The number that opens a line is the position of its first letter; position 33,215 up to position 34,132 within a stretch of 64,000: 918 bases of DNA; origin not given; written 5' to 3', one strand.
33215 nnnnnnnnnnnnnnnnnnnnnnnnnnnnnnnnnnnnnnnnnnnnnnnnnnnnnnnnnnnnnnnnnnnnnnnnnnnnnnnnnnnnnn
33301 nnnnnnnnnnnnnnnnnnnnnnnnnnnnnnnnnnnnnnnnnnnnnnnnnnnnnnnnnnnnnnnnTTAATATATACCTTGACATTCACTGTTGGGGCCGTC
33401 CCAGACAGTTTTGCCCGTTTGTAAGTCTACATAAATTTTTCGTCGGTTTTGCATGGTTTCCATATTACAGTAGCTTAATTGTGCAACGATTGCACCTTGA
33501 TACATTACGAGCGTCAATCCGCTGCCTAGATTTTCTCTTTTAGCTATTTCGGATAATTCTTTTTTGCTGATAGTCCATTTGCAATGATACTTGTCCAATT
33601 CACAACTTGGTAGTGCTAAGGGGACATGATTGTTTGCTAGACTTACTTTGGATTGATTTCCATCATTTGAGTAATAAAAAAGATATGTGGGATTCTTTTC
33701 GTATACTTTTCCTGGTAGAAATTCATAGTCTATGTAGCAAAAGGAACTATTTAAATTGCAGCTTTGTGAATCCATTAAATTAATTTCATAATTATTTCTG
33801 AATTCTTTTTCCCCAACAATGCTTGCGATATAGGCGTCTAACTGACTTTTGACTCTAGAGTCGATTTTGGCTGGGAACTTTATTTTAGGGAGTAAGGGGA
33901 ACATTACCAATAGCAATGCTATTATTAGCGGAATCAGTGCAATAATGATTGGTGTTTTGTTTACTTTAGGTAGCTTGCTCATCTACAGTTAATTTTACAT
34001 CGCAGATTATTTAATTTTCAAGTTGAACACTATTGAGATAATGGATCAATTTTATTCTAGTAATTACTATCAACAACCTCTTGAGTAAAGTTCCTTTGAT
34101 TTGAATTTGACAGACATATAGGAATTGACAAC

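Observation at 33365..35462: Compositionally distinct two-gene island (TM protein plus HExxH metalloprotease-like) abutting tRNA-Leu(CAA)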

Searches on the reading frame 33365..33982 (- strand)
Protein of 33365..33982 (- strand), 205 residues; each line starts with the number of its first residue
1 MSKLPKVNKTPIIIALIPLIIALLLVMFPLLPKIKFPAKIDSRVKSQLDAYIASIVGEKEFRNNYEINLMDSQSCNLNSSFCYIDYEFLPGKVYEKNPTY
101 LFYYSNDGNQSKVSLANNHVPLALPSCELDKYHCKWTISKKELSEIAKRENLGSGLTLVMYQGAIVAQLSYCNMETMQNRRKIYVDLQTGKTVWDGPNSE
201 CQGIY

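Call 5: search_protein_families(library=pfam, proteins=[window:33365-33982:-], max_evalue=1)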
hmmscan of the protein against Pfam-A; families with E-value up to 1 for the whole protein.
window:33365-33982:- (205 aa): 0 families

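Call 6: search_protein_families(library=ncbifam, proteins=[window:33365-33982:-], max_evalue=1)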
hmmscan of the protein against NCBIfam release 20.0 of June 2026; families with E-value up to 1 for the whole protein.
window:33365-33982:- (205 aa): 0 families

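Call 12: find_homologous_proteins(query=window:33365-33982:-)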
Query window:33365-33982:- (205 aa): 2 proteins with E <= 0.001 among 218 candidates.
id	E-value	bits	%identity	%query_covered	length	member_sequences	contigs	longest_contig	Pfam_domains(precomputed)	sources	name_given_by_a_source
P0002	6.4e-134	462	100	100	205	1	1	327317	-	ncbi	-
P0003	1.2e-44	171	52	79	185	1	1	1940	-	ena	-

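Call 52: find_encoding_contigs(protein=P0003, flank=5000, max_places=3)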
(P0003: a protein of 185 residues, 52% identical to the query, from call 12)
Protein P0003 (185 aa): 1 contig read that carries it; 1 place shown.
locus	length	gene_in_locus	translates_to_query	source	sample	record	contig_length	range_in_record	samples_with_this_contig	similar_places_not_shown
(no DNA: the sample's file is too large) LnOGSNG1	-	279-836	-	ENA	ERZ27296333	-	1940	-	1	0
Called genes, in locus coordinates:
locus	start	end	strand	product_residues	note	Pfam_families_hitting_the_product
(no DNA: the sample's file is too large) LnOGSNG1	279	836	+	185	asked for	-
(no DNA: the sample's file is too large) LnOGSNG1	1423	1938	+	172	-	?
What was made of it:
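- The only TM205 homolog lies on a 1.9-kb contig whose DNA was unavailable (call 52).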

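Call 56: search_protein_families(library=phrogs, proteins=[window:33365-33982:-], max_evalue=0.1)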
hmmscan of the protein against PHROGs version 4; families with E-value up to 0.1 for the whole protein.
window:33365-33982:- (205 aa): 0 families

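Call 57: search_protein_families(library=padloc, proteins=[window:33365-33982:-], max_evalue=0.1)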
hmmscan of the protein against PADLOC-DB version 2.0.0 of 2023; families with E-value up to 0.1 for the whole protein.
window:33365-33982:- (205 aa): 0 families
